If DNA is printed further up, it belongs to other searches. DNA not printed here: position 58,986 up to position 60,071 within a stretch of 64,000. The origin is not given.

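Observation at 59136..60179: A pilin-like LamG protein with a PT-rich tail is a candidate glycosylation substrate inside the locus.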

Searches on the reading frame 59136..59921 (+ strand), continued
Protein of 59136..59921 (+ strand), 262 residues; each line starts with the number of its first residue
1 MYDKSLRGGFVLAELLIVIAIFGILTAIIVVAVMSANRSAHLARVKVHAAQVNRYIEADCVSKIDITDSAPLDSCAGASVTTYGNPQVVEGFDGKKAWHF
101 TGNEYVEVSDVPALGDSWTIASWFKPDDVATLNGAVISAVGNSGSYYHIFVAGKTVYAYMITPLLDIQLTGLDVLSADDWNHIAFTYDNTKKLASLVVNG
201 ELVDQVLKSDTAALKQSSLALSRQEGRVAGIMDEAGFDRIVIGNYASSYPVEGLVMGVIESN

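Call 54: find_encoding_contigs(protein=P0264, flank=6000, max_places=1)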
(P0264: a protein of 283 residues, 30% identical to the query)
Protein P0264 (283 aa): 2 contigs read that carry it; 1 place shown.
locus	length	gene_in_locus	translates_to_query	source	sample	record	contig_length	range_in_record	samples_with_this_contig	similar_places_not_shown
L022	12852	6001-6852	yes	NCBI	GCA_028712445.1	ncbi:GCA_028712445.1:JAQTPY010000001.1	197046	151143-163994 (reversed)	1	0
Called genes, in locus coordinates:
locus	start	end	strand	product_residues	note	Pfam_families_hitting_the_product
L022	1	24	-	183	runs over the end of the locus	PF04350:PilO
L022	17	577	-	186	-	-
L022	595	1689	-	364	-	PF11104:PilM_2, PF14450:FtsA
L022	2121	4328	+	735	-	PF17191:RecG_wedge, PF01336:tRNA_anti-codon (weak), PF00270:DEAD, PF04851:ResIII, PF00271:Helicase_C, PF19833:RecG_dom3_C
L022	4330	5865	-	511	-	-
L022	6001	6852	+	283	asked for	PF07963:N_methyl (weak), PF07953:Toxin_R_bind_N (faint), PF13385:Laminin_G_3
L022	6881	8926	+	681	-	PF00133:tRNA-synt_1, PF01406:tRNA-synt_1e (faint), PF09334:tRNA-synt_1g, PF13603:tRNA-synt_1_2, PF09334:tRNA-synt_1g, PF00133:tRNA-synt_1, PF08264:Anticodon_1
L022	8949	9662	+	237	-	PF13367:PrsW-protease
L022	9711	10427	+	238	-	PF00011:HSP20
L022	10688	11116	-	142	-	PF18895:T4SS_pilin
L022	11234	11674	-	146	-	PF18895:T4SS_pilin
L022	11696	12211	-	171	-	PF00891:Methyltransf_2 (weak), PF01209:Ubie_methyltran, PF01728:FtsJ (weak), PF05175:MTS (weak), PF13847:Methyltransf_31, PF13649:Methyltransf_25, PF08241:Methyltransf_11, PF08242:Methyltransf_12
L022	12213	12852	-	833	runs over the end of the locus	PF00521:DNA_topoisoIV, PF03989:DNA_gyraseA_C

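Call 55: find_encoding_contigs(protein=P0270, flank=6000, max_places=1)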
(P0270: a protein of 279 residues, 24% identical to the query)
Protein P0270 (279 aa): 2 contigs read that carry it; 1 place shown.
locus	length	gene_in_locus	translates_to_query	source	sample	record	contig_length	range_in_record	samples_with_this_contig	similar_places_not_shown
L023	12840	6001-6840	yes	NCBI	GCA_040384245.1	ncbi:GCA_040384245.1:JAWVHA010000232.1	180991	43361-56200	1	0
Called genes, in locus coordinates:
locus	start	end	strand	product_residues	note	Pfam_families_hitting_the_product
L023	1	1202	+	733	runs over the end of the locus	PF04932:Wzy_C, PF00515:TPR_1 (faint), PF07719:TPR_2 (faint), PF13181:TPR_8 (faint), PF13424:TPR_12 (faint), PF13428:TPR_14 (faint), PF13432:TPR_16 (faint), PF14561:TPR_20 (weak), +1 more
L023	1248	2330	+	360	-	PF01565:FAD_binding_4, PF02873:MurB_C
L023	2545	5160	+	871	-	PF07517:SecA_DEAD, PF01043:SecA_PP_bind, PF21090:P-loop_SecA, PF07516:SecA_SW, PF02810:SEC-C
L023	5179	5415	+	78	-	PF07866:DUF1653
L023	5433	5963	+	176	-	PF01467:CTP_transf_like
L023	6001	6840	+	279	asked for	PF07963:N_methyl (weak), PF02210:Laminin_G_2 (faint), PF13385:Laminin_G_3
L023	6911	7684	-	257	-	PF02673:BacA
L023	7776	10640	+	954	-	PF05048:NosD, PF13229:Beta_helix, PF05048:NosD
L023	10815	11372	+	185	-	PF02525:Flavodoxin_2 (faint), PF03358:FMN_red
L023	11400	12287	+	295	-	PF03690:MYG1_exonuc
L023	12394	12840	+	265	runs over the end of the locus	PF02498:Bro-N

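Call 56: find_encoding_contigs(protein=P0200, flank=6000, max_places=1)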
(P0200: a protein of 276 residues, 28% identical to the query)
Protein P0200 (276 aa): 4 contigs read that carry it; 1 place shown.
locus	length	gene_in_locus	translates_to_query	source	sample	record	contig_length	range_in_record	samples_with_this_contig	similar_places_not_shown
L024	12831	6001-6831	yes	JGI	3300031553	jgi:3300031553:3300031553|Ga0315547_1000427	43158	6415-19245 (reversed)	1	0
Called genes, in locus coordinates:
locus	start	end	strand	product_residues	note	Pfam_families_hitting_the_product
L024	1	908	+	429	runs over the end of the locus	PF00344:SecY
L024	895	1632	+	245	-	PF00406:ADK, PF13207:AAA_17 (weak)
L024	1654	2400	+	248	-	PF00557:Peptidase_M24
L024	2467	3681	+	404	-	-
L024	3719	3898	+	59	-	-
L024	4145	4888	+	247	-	PF00535:Glycos_transf_2, PF10111:Glyco_tranf_2_2, PF13641:Glyco_tranf_2_3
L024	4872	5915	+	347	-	PF01087:GalP_UDP_transf, PF16285:DUF4931_N (faint), PF16268:DUF4921 (weak), PF19327:Ap4A_phos_N (weak), PF01230:HIT (faint), PF02744:GalP_UDP_tr_C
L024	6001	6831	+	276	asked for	PF07963:N_methyl, PF07953:Toxin_R_bind_N (weak), PF13385:Laminin_G_3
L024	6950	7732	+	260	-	PF01797:Y1_Tnp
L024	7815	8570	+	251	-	PF00121:TIM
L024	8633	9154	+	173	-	PF04308:RNaseH_like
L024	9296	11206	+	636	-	PF01411:tRNA-synt_2c, PF07973:tRNA_SAD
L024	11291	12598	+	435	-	PF14450:FtsA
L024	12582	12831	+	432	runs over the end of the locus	-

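Call 68: find_homologous_proteins(query=A5, max_evalue=1e-15)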
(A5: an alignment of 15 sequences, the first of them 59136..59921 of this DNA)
Query A5 (15 sequences) (262 aa, profile of the alignment): 451 proteins with E <= 1e-15 among 8000 candidates; the best 120 are listed.
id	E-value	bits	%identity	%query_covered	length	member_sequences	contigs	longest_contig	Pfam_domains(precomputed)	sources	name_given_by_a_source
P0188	1.4e-72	262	29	75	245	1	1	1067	PF07963.18,PF13385.14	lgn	-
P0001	1.3e-68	249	100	100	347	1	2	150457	PF13385.14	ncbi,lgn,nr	ncbi:MAG: LamG-like jellyroll fold domain-containing protein [bacterium]|nr:LamG-like jellyroll fold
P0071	6.3e-65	237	28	75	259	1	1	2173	PF07963.18,PF07953.21,PF13385.14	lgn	-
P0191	2.2e-52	196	35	44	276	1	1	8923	PF07963.18,PF13385.14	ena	-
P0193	2.8e-52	196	33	76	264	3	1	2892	PF07963.18,PF13385.14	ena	-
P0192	1.0e-51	194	26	69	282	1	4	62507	PF07963.18,PF13385.14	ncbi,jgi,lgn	-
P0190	3.0e-51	193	30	74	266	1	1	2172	PF07963.18,PF13385.14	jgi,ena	-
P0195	9.1e-51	191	24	75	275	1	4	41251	PF07963.18,PF07953.21,PF13385.14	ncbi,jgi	-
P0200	4.2e-50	189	28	51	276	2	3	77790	PF07963.18,PF07953.21,PF13385.14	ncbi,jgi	-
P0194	8.9e-50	188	29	78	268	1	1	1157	PF07963.18,PF07953.21,PF13385.14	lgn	-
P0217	1.1e-49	188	30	44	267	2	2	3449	PF07963.18,PF13385.14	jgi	jgi:prepilin-type N-terminal cleavage/methylation domain-containing protein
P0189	3.8e-49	186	28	92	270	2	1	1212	PF07963.18,PF13385.14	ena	-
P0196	5.3e-48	182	31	45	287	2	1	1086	PF07963.18,PF13385.14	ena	-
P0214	1.3e-47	181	29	77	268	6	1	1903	PF07963.18,PF07953.21,PF13385.14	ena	-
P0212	1.3e-47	181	30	67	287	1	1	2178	PF07963.18,PF13385.14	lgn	-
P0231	1.6e-47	180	32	47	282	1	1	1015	PF07963.18,PF13385.14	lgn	-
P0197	2.7e-47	180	26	87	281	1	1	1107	PF07963.18,PF07953.21,PF13385.14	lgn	-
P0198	3.6e-47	179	29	48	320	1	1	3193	PF13385.14,PF00054.31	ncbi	-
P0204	8.6e-47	178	27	79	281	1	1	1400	PF07963.18,PF13385.14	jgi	-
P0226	9.0e-47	178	24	98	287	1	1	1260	PF07953.21,PF13385.14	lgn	-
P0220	9.4e-47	178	26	74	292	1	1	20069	PF07963.18,PF13385.14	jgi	-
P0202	1.1e-46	178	25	67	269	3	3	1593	PF07963.18,PF13385.14,PF02210.32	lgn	-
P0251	1.5e-46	177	28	69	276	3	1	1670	PF07963.18,PF13385.14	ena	-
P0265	1.6e-46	177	25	79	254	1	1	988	PF07963.18,PF13385.14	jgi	jgi:trimeric autotransporter adhesin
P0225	2.2e-46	177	27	81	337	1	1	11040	PF13385.14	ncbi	-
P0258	2.2e-46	177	41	26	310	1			PF07963.18,PF13385.14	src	-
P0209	3.4e-46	176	25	87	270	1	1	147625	PF07963.18,PF13385.14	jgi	-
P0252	7.5e-46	175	33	47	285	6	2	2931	PF07963.18,PF07953.21,PF13385.14,PF02210.32,PF00054.31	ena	-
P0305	9.4e-46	175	24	74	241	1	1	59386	PF07963.18,PF13385.14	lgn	-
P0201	1.0e-45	175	27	75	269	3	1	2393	PF07963.18,PF13385.14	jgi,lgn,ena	-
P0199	1.3e-45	174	25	74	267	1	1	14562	PF07963.18,PF07953.21,PF13385.14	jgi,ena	-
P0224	1.4e-45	174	27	79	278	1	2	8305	PF07963.18,PF13385.14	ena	-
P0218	3.0e-45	173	26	75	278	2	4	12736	PF07963.18,PF13385.14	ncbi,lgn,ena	-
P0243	3.7e-45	173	31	47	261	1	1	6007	PF07963.18,PF13385.14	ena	-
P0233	5.3e-45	172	27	72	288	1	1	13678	PF07963.18,PF13385.14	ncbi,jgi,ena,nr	ncbi:prepilin-type N-terminal cleavage/methylation domain-containing protein [Patescibacteria group 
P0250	6.2e-45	172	34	23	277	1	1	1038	PF07963.18,PF07953.21,PF13385.14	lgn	-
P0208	1.0e-44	171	29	74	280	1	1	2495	PF07963.18,PF07953.21,PF13385.14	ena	-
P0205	1.3e-44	171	25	89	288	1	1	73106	PF07963.18,PF13385.14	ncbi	ncbi:MAG: LamG-like jellyroll fold domain-containing protein [bacterium]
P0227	1.4e-44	171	28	75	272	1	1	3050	PF07963.18,PF13385.14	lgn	-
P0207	1.7e-44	171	26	75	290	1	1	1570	PF07963.18,PF13385.14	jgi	jgi:large repetitive protein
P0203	2.5e-44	170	31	45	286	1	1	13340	PF07963.18,PF13385.14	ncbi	ncbi:LamG-like jellyroll fold domain-containing protein [Patescibacteria group bacterium]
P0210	2.8e-44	170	26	78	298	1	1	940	PF07963.18,PF13385.14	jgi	jgi:prepilin-type N-terminal cleavage/methylation domain-containing protein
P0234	5.1e-44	169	28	95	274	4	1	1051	PF07963.18,PF13385.14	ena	-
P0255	5.7e-44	169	26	79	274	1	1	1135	PF07963.18,PF13385.14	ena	-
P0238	1.1e-43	168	26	75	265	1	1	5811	PF07963.18,PF07953.21,PF13385.14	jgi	-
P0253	1.3e-43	168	32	26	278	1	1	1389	PF07963.18,PF13385.14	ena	-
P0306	1.4e-43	167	25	78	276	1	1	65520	PF07963.18,PF13385.14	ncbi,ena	-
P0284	1.5e-43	167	28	37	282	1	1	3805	PF07963.18,PF13385.14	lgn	-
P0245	1.8e-43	167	39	24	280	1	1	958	PF07963.18,PF13385.14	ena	-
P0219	2.0e-43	167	23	86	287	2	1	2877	PF07963.18,PF07953.21,PF13385.14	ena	-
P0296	2.1e-43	167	33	19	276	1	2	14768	PF07963.18,PF13385.14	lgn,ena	-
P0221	2.1e-43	167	27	88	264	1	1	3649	PF07963.18,PF07953.21,PF13385.14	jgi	-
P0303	2.3e-43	167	22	79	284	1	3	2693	PF07963.18,PF13385.14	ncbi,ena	-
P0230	2.9e-43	166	30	77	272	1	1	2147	PF07963.18,PF13385.14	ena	-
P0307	3.8e-43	166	23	79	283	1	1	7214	PF07963.18,PF07953.21,PF13385.14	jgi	jgi:prepilin-type N-terminal cleavage/methylation domain-containing protein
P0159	4.0e-43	166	25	81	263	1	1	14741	PF07963.18,PF13385.14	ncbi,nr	ncbi:MAG: prepilin-type N-terminal cleavage/methylation domain-containing protein [Candidatus Nealso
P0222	4.2e-43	166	27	87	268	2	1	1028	PF07963.18,PF13385.14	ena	-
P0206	4.8e-43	166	28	73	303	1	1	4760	PF13385.14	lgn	-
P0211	6.1e-43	165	24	81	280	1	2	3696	PF07963.18,PF07953.21,PF13385.14,PF02973.23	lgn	-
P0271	8.4e-43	165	26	69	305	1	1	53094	PF13385.14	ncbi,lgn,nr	ncbi:MAG: LamG-like jellyroll fold domain-containing protein [bacterium]|nr:LamG-like jellyroll fold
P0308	9.5e-43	165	26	77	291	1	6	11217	PF07963.18,PF07953.21,PF13385.14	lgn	-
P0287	1.0e-42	165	24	74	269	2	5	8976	PF07963.18,PF07953.21,PF13385.14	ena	-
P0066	1.1e-42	165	28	94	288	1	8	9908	PF07963.18,PF13385.14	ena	-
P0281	1.1e-42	165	26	86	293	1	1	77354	PF07963.18,PF07953.21,PF13385.14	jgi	-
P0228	1.5e-42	164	24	94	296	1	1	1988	PF07953.21,PF13385.14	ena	-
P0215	1.5e-42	164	23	86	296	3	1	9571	PF07963.18,PF07953.21,PF13385.14,PF02210.32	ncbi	-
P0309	1.6e-42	164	26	79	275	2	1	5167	PF07963.18,PF13385.14,PF02210.32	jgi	jgi:prepilin-type N-terminal cleavage/methylation domain-containing protein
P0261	1.6e-42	164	27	45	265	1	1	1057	PF07963.18,PF13385.14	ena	-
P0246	1.8e-42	164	28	84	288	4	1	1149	PF07963.18,PF13385.14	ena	-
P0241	2.0e-42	164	27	45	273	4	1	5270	PF07963.18,PF07953.21,PF13385.14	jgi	-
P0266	2.3e-42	164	24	82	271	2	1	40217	PF07963.18,PF13385.14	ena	-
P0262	2.4e-42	163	25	87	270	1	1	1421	PF07963.18,PF13385.14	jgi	jgi:prepilin-type N-terminal cleavage/methylation domain-containing protein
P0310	2.4e-42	163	23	94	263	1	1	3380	PF07963.18,PF13385.14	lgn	-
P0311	4.2e-42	163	28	49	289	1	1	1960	PF07963.18,PF07953.21,PF13385.14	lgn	-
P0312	4.6e-42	163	38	20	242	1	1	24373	PF07963.18,PF13385.14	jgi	jgi:prepilin-type N-terminal cleavage/methylation domain-containing protein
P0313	5.0e-42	162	22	74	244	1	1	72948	PF07963.18,PF13385.14,PF02210.32,PF00054.31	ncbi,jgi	ncbi:MAG: LamG-like jellyroll fold domain-containing protein [Candidatus Paceibacterota bacterium]|j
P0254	5.2e-42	162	25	74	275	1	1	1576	PF07963.18,PF13385.14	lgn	-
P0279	6.2e-42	162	25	89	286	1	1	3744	PF07963.18,PF13385.14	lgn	-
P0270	6.3e-42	162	24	69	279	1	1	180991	PF07963.18,PF13385.14,PF02210.32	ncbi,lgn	-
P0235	6.3e-42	162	25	86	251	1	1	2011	PF07963.18,PF13385.14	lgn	-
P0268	7.0e-42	162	29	46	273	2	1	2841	PF07963.18,PF13385.14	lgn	-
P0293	8.2e-42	162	25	92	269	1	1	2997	PF07963.18,PF13385.14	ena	-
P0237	8.3e-42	162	37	20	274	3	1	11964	PF07963.18,PF13385.14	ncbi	-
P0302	9.3e-42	162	25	75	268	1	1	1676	PF07963.18,PF07953.21,PF13385.14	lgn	-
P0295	9.7e-42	161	28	87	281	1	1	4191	PF07963.18,PF13385.14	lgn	-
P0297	1.1e-41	161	26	79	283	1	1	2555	PF07963.18,PF13385.14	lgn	-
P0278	1.1e-41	161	57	11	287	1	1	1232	PF07963.18,PF13385.14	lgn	-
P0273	1.3e-41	161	27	69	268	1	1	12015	PF07963.18,PF13385.14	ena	-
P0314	1.3e-41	161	26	76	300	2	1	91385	PF07963.18,PF13385.14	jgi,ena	-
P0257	1.5e-41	161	27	74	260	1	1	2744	PF07963.18,PF13385.14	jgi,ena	-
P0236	1.9e-41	161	32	31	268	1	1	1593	PF07963.18,PF13385.14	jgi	jgi:trimeric autotransporter adhesin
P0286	2.3e-41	160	27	74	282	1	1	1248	PF07963.18,PF13385.14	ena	-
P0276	2.8e-41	160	27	74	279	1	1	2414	PF07963.18,PF13385.14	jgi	jgi:prepilin-type N-terminal cleavage/methylation domain-containing protein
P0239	2.9e-41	160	25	94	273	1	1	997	PF07963.18,PF13385.14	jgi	-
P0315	3.1e-41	160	28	70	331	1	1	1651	PF07953.21,PF13385.14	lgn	-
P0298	3.4e-41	160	26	81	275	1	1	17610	PF07963.18,PF13385.14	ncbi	-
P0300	4.1e-41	159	27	87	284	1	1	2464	PF07963.18,PF13385.14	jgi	-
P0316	4.2e-41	159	26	89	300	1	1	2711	PF07963.18,PF13385.14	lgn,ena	-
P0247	6.1e-41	159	26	74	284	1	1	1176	PF07963.18,PF07953.21,PF13385.14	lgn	-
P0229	6.8e-41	159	27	89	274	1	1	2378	PF13385.14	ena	-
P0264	1.1e-40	158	30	47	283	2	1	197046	PF07963.18,PF07953.21,PF13385.14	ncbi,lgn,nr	ncbi:MAG: prepilin-type N-terminal cleavage/methylation domain-containing protein [Candidatus Paceba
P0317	1.4e-40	158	26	45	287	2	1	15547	PF07963.18,PF13385.14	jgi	-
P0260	1.4e-40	158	30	45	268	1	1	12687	PF07963.18,PF13385.14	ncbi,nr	ncbi:MAG: LamG-like jellyroll fold domain-containing protein [Candidatus Daviesbacteria bacterium]|n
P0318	1.4e-40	158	26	71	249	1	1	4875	PF07963.18,PF07953.21,PF13385.14,PF02210.32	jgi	jgi:prepilin-type N-terminal cleavage/methylation domain-containing protein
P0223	1.9e-40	157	29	39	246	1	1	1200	PF07963.18,PF13385.14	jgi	jgi:prepilin-type N-terminal cleavage/methylation domain-containing protein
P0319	1.9e-40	157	26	88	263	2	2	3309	PF07963.18,PF13385.14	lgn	-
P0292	2.1e-40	157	29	68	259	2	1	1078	PF07963.18,PF13385.14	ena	-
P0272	3.0e-40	157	30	31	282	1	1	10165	PF07963.18,PF13385.14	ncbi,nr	ncbi:MAG: LamG-like jellyroll fold domain-containing protein [bacterium]|nr:LamG-like jellyroll fold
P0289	3.2e-40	157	24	84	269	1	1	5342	PF07963.18,PF13385.14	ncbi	-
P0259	3.6e-40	156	29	74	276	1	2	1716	PF07963.18,PF07953.21,PF13385.14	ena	-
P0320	3.8e-40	156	25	89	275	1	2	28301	PF07963.18,PF13385.14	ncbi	-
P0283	4.6e-40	156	31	45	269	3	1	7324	PF07963.18,PF13385.14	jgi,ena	-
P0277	4.9e-40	156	27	77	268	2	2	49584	PF07963.18,PF13385.14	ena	-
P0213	5.4e-40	156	23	86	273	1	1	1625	PF07963.18,PF07953.21,PF13385.14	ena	-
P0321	5.9e-40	156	33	31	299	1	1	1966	PF07963.18,PF13385.14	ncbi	-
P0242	9.5e-40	155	24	77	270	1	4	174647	PF07963.18,PF07953.21,PF13385.14,PF02210.32,PF00054.31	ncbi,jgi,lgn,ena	ncbi:MAG TPA: LamG-like jellyroll fold domain-containing protein [Candidatus Paceibacterota bacteriu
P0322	1.2e-39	155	25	78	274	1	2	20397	PF07963.18,PF13385.14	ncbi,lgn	-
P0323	1.3e-39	155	29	45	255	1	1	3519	PF13385.14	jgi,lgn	jgi:prepilin-type N-terminal cleavage/methylation domain-containing protein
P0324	1.4e-39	154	24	86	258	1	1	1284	PF13385.14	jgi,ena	-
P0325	1.7e-39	154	22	83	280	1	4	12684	PF07963.18,PF13385.14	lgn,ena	-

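Call 70: search_solved_structures(query=window:59136-59921:+, max_evalue=10, show_alignments=0)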
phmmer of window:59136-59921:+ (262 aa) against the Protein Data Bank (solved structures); distinct sequences matched with E-value up to 10: 35.
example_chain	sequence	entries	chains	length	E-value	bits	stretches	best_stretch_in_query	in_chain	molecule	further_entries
6br5_A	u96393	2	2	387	0.0046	19.8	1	178-213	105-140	Neuraminidase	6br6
4gzs_A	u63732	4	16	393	0.0061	19.4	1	178-213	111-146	Neuraminidase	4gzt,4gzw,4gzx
4gzo_A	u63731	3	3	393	0.0062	19.4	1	178-213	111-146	neuraminidase | Nueraminidase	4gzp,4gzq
9uax_I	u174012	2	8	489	0.008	19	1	178-213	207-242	Vasodilator-stimulated phosphoprotein,Neuraminidase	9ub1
8g30_M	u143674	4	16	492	0.012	18.5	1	178-213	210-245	Neuraminidase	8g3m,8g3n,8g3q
8g3r_E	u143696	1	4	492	0.012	18.5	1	178-212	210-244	Neuraminidase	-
8g3o_G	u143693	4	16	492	0.013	18.4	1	178-212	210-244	Neuraminidase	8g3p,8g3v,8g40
9mqv_A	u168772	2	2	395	0.016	18.1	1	178-210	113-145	Neuraminidase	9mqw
7tgg_A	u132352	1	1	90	0.016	18.1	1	7-37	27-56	Geopilin domain 1 protein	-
9egp_A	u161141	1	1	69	0.016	18.1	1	7-35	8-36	Geopilin domain 1 protein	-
8ez3_A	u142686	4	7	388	0.017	17.9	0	85-155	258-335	Neuraminidase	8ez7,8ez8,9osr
7u4f_A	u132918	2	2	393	0.018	17.9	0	85-155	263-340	Neuraminidase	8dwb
8gav_A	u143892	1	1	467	0.023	17.5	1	178-212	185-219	Neuraminidase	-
8pvq_A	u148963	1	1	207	0.026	17.3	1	116-214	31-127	Pentraxin-related protein PTX3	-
9k6v_A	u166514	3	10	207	0.027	17.3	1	116-214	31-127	Pentraxin-related protein PTX3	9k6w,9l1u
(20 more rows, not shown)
